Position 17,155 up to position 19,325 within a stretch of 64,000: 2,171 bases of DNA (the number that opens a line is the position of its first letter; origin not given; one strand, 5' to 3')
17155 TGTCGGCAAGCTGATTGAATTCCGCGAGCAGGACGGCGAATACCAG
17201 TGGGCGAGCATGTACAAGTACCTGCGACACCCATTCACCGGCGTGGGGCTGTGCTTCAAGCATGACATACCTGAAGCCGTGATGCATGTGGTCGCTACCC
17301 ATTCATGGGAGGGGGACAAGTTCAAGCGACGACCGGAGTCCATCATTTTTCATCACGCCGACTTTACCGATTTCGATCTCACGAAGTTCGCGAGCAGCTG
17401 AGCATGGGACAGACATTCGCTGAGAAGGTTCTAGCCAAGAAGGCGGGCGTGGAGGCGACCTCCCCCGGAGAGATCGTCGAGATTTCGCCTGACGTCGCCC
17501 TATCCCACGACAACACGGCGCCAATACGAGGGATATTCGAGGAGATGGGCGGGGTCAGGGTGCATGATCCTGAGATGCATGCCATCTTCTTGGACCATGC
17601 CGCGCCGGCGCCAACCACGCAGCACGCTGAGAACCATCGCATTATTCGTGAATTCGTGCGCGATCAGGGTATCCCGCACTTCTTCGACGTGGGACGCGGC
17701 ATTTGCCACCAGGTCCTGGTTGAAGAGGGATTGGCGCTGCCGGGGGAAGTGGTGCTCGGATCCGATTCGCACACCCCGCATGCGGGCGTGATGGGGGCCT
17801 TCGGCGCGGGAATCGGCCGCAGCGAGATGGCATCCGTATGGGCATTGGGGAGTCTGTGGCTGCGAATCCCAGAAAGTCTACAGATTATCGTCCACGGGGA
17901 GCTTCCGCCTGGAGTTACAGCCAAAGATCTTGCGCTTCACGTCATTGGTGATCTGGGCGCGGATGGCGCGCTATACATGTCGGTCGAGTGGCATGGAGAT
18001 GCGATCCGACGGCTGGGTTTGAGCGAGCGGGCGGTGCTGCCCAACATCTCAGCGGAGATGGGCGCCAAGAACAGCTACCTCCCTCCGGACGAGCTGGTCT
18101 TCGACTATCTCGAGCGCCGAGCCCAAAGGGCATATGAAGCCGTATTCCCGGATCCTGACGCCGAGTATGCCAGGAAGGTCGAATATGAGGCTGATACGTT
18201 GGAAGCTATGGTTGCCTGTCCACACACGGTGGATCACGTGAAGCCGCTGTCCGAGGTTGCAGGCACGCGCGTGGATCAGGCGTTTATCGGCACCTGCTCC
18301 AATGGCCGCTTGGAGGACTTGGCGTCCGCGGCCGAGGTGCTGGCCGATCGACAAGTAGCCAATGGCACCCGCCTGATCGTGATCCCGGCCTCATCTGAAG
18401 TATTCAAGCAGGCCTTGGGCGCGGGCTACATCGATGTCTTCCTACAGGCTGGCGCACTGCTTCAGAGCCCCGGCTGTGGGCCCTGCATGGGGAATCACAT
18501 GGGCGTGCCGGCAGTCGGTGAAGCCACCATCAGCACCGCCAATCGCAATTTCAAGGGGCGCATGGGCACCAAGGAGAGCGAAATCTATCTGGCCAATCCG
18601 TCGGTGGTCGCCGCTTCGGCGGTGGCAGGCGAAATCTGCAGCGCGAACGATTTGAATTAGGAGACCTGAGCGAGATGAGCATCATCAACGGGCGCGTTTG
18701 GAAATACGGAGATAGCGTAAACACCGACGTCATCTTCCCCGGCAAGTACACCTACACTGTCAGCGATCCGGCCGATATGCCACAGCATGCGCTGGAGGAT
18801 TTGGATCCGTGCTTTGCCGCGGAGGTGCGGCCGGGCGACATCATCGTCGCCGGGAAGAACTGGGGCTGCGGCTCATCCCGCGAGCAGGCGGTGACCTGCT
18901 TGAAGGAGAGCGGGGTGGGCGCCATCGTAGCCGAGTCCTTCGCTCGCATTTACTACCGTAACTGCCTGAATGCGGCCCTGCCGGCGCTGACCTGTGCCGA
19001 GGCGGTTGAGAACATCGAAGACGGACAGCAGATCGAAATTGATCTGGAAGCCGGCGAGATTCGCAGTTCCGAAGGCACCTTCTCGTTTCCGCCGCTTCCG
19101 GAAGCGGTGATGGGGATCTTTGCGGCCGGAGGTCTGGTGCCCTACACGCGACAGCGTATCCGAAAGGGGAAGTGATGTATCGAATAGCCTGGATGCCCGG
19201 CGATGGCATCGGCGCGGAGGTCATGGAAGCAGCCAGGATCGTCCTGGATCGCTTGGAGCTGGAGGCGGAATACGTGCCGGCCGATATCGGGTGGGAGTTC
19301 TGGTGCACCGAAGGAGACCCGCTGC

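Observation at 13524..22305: Eight-gene operon-like cluster joining citryl-CoA synthetase/lyase-like genes to a homoaconitase-type hydro-lyase, an IDH/HICDH-type dehydrogenase, PrpD and a thioesterase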

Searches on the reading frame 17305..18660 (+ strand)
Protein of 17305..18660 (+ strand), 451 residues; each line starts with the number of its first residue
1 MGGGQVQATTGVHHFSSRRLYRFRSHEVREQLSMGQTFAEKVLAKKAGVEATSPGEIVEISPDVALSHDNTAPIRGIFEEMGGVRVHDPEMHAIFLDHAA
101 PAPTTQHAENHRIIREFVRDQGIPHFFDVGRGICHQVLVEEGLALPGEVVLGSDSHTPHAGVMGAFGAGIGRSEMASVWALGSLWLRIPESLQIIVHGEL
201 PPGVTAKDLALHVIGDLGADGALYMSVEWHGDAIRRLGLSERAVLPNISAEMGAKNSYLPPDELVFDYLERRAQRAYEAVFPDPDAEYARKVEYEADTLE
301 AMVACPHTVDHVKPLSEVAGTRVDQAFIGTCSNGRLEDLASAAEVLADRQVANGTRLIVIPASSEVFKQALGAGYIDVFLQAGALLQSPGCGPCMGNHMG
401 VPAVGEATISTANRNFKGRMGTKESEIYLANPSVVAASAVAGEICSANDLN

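Call 3: search_protein_families(library=pfam, proteins=[window:17305-18660:+])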
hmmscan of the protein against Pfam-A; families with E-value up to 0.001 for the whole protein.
window:17305-18660:+ (451 aa): 1 family
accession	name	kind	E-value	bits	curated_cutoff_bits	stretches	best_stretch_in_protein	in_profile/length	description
PF00330.25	Aconitase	-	3.4e-92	310.3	28.7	2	41-318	2-306/463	Aconitase family (aconitate hydratase)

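Call 4: search_protein_families(library=ncbifam, proteins=[window:17305-18660:+])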
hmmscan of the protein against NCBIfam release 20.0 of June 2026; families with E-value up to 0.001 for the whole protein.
window:17305-18660:+ (451 aa): 19 families
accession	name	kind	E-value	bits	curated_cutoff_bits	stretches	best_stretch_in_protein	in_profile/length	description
NF001614.1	PRK00402.1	subfamily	1.9e-158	527.5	385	1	36-446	1-413/415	aconitase/3-isopropylmalate dehydratase large subunit family protein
TIGR01343.1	hacA_fam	subfamily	2.9e-155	516.9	385.7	1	37-446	1-410/412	homoaconitate hydratase family protein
TIGR02086.1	IPMI_arch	subfamily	1.3e-152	508.2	410.15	1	36-447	1-409/411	3-isopropylmalate dehydratase/homoaconitate hydratase family large subunit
TIGR02083.1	LEU2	equivalog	1.6e-131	439.1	610.65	1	37-449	2-418/419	3-isopropylmalate dehydratase large subunit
NF040615.1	HacA_Meth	equivalog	1e-130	436.2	550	1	37-446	2-417/419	homoaconitase large subunit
NF005558.0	PRK07229.1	equivalog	5.7e-95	319.2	612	1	34-447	1-412/647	aconitate hydratase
TIGR01342.1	acon_putative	hypoth_equivalog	1.1e-83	281.5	719.15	1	37-450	1-412/655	putative aconitate hydratase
NF009116.0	PRK12466.1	subfamily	2.4e-83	280.3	531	2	35-314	4-302/472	3-isopropylmalate dehydratase large subunit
TIGR00139.1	h_aconitase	equivalog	2.3e-78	264.3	529.9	2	52-274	22-245/709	homoaconitase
NF004016.0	PRK05478.1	subfamily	4.3e-75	253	510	2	34-306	2-292/468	3-isopropylmalate dehydratase large subunit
TIGR00170.1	leuC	equivalog_domain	5.8e-63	213.1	560.25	2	36-276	3-250/466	3-isopropylmalate dehydratase large subunit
NF006690.0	PRK09238.1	equivalog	5.2e-55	186.8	782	2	278-448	647-815/852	bifunctional aconitate hydratase 2/2-methylisocitrate dehydratase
TIGR01340.1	aconitase_mito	equivalog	1.3e-42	146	825.35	1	125-444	127-472/745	aconitate hydratase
TIGR00117.1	acnB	equivalog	1.2e-40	139.1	1287.2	2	281-447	649-812/844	bifunctional aconitate hydratase 2/2-methylisocitrate dehydratase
NF008503.0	PRK11413.1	equivalog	6.2e-32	110.4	641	2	322-443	351-478/753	hydratase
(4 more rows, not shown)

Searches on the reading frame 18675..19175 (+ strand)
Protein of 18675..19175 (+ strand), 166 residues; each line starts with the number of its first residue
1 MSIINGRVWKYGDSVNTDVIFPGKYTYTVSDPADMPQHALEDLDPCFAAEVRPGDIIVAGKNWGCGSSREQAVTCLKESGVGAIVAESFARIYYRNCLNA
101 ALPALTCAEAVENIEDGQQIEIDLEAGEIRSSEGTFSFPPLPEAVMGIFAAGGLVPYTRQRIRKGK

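Call 3: search_protein_families(library=pfam, proteins=[window:18675-19175:+])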
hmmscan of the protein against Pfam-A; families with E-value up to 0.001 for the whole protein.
window:18675-19175:+ (166 aa): 1 family
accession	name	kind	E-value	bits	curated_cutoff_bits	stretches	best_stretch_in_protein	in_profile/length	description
PF00694.25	Aconitase_C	-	1.4e-16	61.5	22.8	1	51-107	71-128/131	Aconitase C-terminal domain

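Call 4: search_protein_families(library=ncbifam, proteins=[window:18675-19175:+])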
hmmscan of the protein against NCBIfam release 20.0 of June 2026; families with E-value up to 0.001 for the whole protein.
window:18675-19175:+ (166 aa): 16 families
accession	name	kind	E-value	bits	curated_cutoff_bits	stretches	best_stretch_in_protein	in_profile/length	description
TIGR02087.1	LEUD_arch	subfamily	4.1e-54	182.6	108.95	1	6-160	1-156/157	LeuD/DmdB family oxidoreductase small subunit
NF040625.1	HacB2_Meth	equivalog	8.2e-48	161.9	230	1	1-156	1-154/161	homoaconitase small subunit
TIGR02084.1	leud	equivalog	8.5e-48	162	245.85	1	6-159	1-155/156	3-isopropylmalate dehydratase small subunit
NF010629.0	PRK14023.1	equivalog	2.3e-47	160.9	229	1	7-162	3-158/166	homoaconitate hydratase small subunit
NF040604.2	HacB_Meth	equivalog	1.7e-44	151.5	230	1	3-159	2-158/159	homoaconitase small subunit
TIGR00139.1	h_aconitase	equivalog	2.6e-25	88.9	529.9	1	12-114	539-642/709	homoaconitase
NF002458.0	PRK01641.1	subfamily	1.6e-21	76.8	167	1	50-138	64-159/202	3-isopropylmalate dehydratase small subunit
TIGR00171.1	leuD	equivalog_domain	5.5e-16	58.9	116.25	1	52-135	68-157/188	3-isopropylmalate dehydratase small subunit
NF005558.0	PRK07229.1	equivalog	1.2e-14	53.8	612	1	9-124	476-597/647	aconitate hydratase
TIGR01342.1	acon_putative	hypoth_equivalog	6.2e-13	47.8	719.15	1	11-129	477-605/655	putative aconitate hydratase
NF006757.0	PRK09277.1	subfamily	8.4e-08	30.4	686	1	55-99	759-803/888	aconitate hydratase AcnA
TIGR01341.1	aconitase_1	equivalog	2.2e-07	29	945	1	55-121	750-820/876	aconitate hydratase AcnA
NF009520.0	PRK12881.1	subfamily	2.4e-07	28.9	905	1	55-100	764-809/893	aconitate hydratase AcnA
TIGR02333.1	2met_isocit_dHY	equivalog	1e-06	27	1419.85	1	56-100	734-778/858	Fe/S-dependent 2-methylisocitrate dehydratase AcnD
TIGR01340.1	aconitase_mito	equivalog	2e-05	23.1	825.35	1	56-121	625-692/745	aconitate hydratase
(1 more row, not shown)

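Call 25: search_solved_structures(query=window:18675-19175:+, max_evalue=0.00001, show_alignments=5)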
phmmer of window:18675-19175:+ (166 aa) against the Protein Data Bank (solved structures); distinct sequences matched with E-value up to 0.00001: 8.
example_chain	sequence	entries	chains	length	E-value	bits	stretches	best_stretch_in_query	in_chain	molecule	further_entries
3vba_A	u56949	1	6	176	5e-46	159.7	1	2-163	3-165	Isopropylmalate/citramalate isomerase small subunit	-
1v7l_A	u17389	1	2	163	7e-41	142.9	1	3-161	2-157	3-isopropylmalate dehydratase small subunit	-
2pkp_A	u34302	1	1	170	4.6e-37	130.5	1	3-161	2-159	Homoaconitase small subunit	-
2hcu_A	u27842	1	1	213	1.6e-09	40.9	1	48-139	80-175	3-isopropylmalate dehydratase small subunit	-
3q3w_A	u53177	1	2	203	4e-07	33.1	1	50-114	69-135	3-isopropylmalate dehydratase small subunit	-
3h5e_A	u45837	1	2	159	1.2e-06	31.6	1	14-109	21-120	3-isopropylmalate dehydratase small subunit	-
3h5j_A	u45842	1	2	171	1.5e-06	31.3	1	14-109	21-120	3-isopropylmalate dehydratase small subunit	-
3h5h_A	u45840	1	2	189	1.9e-06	30.9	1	15-109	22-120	3-isopropylmalate dehydratase small subunit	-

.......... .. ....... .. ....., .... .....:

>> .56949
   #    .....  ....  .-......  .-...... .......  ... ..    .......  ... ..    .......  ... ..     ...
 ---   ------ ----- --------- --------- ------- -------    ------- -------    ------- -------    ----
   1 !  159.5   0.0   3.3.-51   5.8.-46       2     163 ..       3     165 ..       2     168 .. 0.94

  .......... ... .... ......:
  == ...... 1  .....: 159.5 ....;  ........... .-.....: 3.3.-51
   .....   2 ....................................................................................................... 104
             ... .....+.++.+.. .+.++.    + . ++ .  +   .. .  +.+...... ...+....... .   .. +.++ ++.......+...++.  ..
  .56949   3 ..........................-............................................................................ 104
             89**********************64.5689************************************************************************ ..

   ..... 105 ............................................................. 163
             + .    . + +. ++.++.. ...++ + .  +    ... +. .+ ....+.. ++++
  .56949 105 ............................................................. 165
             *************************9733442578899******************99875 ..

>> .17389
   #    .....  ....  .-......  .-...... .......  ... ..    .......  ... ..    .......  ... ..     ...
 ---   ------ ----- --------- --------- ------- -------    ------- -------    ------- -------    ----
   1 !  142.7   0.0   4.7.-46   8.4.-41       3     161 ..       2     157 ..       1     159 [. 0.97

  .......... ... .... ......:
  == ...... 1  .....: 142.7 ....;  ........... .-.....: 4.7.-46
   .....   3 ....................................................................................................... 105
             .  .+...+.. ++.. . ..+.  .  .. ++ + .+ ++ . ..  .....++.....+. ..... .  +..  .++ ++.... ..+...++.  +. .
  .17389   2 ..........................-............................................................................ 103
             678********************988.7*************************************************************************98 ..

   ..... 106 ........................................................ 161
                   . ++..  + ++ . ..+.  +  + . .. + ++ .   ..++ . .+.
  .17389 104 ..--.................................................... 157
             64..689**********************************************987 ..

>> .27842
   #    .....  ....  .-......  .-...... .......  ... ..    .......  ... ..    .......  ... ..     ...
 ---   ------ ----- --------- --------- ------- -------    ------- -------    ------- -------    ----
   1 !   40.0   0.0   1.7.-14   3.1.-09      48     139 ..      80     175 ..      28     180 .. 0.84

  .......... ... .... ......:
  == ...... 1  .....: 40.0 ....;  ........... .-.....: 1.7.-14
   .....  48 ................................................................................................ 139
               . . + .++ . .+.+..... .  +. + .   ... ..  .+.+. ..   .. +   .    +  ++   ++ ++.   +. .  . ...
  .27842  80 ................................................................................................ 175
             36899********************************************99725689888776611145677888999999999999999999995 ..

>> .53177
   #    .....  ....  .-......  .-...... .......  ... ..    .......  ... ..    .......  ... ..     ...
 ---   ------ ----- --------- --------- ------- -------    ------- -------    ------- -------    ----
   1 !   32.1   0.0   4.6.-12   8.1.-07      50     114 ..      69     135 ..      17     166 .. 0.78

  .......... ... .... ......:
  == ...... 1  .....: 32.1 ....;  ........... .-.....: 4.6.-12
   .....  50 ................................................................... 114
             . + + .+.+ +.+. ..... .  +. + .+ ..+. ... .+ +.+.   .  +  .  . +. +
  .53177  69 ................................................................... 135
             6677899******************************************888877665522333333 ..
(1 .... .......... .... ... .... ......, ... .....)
